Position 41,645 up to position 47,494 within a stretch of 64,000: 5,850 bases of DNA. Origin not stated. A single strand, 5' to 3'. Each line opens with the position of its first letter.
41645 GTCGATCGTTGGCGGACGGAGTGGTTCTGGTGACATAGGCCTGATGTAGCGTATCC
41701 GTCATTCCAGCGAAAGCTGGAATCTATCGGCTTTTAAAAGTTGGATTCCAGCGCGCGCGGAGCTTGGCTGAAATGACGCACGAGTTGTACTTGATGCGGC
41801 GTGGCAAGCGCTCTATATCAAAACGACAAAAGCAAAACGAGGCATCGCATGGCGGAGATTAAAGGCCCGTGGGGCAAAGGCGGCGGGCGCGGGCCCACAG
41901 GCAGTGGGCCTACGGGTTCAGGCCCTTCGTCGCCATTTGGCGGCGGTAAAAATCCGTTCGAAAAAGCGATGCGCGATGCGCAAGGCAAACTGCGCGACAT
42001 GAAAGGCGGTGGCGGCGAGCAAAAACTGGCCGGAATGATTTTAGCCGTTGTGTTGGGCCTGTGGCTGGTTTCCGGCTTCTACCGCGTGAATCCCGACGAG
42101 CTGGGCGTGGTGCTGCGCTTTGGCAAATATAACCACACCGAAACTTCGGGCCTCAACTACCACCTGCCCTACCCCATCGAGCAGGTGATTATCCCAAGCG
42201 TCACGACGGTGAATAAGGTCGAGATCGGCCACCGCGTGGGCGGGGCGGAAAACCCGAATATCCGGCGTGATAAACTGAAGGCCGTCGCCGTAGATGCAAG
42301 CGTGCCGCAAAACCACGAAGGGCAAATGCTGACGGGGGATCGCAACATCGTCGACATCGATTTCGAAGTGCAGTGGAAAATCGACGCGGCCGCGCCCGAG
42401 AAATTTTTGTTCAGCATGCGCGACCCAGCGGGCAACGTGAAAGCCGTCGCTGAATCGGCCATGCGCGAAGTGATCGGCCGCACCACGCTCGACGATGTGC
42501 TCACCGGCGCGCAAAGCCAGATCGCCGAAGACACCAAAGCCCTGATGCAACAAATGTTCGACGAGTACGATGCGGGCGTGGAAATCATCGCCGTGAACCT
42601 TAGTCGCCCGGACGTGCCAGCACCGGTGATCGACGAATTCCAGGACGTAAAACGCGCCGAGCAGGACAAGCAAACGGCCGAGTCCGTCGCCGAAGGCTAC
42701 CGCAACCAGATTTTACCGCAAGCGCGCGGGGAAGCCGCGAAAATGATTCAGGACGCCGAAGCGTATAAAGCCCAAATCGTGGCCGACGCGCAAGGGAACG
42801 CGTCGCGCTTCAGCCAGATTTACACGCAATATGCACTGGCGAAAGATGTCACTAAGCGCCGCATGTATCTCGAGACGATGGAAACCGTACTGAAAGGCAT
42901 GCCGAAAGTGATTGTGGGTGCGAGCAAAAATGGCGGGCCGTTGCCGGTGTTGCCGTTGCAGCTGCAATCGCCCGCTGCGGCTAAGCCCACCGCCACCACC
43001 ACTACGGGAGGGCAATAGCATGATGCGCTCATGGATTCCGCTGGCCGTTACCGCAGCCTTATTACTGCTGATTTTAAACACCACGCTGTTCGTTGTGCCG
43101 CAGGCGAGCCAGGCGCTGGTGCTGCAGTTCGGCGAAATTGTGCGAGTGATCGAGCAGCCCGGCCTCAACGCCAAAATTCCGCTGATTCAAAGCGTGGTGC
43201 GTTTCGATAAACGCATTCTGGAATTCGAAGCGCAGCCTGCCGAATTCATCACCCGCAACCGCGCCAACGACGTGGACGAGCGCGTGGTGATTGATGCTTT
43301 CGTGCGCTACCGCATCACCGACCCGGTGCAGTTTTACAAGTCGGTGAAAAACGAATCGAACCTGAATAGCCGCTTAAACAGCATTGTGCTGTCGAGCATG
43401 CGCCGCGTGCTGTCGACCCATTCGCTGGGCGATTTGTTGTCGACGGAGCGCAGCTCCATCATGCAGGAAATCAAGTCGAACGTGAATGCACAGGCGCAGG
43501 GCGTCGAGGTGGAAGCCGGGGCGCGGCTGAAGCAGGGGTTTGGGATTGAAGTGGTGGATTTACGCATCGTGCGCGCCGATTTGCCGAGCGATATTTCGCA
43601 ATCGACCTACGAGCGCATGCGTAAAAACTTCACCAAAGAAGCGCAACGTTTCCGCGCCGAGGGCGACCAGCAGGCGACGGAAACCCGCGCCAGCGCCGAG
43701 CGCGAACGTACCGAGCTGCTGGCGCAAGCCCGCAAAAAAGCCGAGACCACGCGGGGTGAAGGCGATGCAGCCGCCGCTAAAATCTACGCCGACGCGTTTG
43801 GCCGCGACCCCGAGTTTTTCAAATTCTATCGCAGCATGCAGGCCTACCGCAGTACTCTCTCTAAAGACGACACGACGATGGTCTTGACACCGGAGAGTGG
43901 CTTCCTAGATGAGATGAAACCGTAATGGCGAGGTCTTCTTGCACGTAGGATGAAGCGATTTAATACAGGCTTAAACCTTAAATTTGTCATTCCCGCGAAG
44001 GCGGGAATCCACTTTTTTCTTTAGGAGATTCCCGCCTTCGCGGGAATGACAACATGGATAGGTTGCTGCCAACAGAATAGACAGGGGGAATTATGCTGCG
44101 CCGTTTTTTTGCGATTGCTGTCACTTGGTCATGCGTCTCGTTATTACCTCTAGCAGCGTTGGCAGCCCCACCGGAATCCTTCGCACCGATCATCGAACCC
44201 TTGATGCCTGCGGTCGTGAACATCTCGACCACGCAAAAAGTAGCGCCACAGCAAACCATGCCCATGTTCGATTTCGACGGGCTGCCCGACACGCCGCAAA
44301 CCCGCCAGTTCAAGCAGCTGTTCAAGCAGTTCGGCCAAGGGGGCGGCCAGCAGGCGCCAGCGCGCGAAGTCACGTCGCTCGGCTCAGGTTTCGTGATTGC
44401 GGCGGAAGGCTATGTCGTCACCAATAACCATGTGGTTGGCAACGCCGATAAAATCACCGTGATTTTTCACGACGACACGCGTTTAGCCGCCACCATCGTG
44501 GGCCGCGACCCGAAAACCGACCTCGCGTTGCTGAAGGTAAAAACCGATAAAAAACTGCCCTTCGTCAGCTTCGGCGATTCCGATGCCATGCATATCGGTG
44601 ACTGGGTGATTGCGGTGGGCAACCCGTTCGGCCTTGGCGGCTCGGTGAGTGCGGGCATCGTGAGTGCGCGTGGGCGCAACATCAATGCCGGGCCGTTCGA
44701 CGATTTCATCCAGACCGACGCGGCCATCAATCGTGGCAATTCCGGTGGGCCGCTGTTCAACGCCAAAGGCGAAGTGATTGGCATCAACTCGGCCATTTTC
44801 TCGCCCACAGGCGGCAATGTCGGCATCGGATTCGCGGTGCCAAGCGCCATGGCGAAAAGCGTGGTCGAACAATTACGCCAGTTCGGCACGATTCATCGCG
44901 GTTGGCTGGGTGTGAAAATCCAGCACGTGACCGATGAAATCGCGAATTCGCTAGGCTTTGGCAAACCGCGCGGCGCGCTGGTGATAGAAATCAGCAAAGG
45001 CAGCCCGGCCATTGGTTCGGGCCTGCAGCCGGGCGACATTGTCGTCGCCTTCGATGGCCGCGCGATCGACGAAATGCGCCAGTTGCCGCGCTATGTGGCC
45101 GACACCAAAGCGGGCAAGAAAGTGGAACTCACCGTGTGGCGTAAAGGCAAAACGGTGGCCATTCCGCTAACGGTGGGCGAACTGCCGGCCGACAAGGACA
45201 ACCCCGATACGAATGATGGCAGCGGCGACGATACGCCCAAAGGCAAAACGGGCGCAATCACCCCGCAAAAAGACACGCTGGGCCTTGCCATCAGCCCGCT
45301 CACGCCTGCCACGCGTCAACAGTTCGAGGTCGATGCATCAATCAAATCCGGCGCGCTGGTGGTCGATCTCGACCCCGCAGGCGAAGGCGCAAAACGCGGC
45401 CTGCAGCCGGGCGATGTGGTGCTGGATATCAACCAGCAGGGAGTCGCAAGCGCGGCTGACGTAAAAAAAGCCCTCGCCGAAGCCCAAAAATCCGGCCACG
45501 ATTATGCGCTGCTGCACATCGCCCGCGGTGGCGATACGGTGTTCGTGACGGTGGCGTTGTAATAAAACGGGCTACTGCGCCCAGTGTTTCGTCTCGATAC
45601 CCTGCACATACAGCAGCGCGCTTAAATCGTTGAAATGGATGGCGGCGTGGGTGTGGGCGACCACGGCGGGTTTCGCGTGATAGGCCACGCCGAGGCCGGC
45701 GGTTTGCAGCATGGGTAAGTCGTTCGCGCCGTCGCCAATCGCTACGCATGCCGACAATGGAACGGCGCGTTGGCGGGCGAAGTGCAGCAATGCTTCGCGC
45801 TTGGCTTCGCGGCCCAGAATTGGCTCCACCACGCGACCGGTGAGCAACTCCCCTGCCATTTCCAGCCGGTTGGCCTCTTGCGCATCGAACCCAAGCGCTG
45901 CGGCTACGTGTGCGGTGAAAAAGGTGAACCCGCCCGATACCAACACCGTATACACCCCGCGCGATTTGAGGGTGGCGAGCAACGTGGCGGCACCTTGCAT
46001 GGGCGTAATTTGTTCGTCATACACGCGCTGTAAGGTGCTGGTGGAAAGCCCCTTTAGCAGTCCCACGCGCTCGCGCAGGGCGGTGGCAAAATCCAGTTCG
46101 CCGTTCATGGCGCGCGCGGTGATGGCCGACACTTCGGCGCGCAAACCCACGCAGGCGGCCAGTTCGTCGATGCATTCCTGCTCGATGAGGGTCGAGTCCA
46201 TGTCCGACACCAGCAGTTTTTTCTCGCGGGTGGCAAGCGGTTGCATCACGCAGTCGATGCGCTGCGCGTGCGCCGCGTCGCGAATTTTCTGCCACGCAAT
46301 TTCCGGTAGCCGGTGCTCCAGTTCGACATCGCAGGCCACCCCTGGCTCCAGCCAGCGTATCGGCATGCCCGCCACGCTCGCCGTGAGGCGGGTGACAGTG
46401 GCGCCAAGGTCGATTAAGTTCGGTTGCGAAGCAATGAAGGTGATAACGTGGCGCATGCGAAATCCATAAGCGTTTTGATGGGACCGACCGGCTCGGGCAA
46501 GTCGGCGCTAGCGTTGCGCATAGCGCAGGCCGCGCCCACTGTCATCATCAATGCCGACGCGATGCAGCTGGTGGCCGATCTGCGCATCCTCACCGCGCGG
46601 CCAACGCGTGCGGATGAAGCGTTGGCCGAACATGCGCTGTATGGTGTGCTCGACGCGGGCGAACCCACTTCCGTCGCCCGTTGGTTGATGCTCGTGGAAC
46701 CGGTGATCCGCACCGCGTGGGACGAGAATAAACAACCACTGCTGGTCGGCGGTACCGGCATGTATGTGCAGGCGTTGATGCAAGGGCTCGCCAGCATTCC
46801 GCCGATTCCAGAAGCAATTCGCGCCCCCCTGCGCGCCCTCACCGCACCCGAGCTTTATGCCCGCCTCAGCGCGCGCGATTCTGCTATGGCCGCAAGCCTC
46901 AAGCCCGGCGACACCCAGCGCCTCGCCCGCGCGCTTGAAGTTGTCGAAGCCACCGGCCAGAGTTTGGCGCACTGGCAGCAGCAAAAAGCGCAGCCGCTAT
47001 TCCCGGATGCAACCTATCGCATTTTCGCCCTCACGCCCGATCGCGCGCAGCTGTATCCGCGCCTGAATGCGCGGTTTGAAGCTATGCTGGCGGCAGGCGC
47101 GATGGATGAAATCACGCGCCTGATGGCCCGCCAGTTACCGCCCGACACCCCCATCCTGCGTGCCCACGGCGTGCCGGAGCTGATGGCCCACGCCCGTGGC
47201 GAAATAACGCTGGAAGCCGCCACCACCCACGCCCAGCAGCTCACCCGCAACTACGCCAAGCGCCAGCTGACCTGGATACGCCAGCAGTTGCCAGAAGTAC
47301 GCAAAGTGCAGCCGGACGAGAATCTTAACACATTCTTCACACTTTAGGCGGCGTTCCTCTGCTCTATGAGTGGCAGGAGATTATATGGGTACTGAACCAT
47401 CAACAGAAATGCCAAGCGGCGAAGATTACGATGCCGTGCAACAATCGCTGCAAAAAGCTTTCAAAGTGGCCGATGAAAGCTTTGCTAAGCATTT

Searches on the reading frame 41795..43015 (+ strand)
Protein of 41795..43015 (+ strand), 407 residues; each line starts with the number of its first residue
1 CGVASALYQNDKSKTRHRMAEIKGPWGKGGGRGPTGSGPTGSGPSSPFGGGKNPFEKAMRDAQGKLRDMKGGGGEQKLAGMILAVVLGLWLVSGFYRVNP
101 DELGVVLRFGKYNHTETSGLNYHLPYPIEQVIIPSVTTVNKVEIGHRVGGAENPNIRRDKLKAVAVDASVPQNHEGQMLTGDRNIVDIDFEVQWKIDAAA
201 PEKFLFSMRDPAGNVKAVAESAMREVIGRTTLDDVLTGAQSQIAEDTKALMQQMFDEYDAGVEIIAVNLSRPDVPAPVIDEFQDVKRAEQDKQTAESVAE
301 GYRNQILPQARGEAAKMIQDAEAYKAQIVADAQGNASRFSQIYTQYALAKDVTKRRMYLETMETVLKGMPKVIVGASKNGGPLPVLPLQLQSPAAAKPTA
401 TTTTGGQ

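Call 22: search_protein_families(library=pfam, proteins=[window:41795-43015:+], max_evalue=0.00001)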
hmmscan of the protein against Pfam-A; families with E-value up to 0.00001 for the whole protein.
window:41795-43015:+ (407 aa): 1 family
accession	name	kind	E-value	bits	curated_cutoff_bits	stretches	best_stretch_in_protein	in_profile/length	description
PF01145.31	Band_7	-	3.2e-28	99.4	23.6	1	97-301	2-174/176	SPFH domain / Band 7 family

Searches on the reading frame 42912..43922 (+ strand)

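Call 22: search_protein_families(library=pfam, proteins=[window:42912-43922:+], max_evalue=0.00001)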
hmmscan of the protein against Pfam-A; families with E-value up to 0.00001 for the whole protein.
window:42912-43922:+ (337 aa): 1 family
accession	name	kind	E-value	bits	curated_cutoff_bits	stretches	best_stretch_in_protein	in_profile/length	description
PF01145.31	Band_7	-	7.2e-29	101.5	23.6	1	61-252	2-175/176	SPFH domain / Band 7 family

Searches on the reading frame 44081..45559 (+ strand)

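Call 23: search_protein_families(library=pfam, proteins=[window:44081-45559:+], max_evalue=0.00001)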
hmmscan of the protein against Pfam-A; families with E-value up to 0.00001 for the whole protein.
window:44081-45559:+ (493 aa): 6 families
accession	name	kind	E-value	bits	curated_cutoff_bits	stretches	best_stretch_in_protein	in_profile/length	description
PF13365.12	Trypsin_2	-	1.6e-39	136.4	27.6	1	101-235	1-144/144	Trypsin-like peptidase domain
PF13180.12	PDZ_2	-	3.9e-24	85.2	27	2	275-362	2-77/80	PDZ domain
PF00089.32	Trypsin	-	2e-21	77.3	20.6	1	100-261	26-219/220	Trypsin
PF00595.29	PDZ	-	4.7e-15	56.2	23.2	1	272-352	8-80/81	PDZ domain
PF17820.7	PDZ_6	-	1.3e-13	50.9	27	1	303-354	4-54/54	PDZ domain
PF14685.13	PDZ_Tricorn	-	5.3e-07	30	25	0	308-357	31-81/88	Tricorn protease PDZ domain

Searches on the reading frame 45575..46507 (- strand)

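Call 23: search_protein_families(library=pfam, proteins=[window:45575-46507:-], max_evalue=0.00001)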
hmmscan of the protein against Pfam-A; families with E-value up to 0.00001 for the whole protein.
window:45575-46507:- (311 aa): 3 families
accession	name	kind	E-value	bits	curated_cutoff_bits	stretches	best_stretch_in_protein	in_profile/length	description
PF12710.13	HAD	-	1.3e-23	84.9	27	1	100-268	2-189/189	haloacid dehalogenase-like hydrolase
PF00702.32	Hydrolase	-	2e-19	71.2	26.4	1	97-271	2-191/191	haloacid dehalogenase-like hydrolase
PF08282.18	Hydrolase_3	-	4.4e-11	43.4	20.9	1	236-296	188-249/255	haloacid dehalogenase-like hydrolase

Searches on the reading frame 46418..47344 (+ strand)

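Call 23: search_protein_families(library=pfam, proteins=[window:46418-47344:+], max_evalue=0.00001)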
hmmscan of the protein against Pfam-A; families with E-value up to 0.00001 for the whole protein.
window:46418-47344:+ (309 aa): 1 family
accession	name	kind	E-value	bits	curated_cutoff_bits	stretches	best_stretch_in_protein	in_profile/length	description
PF01715.23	IPPT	-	1.3e-66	225.2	23.6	1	53-290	4-243/243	IPP transferase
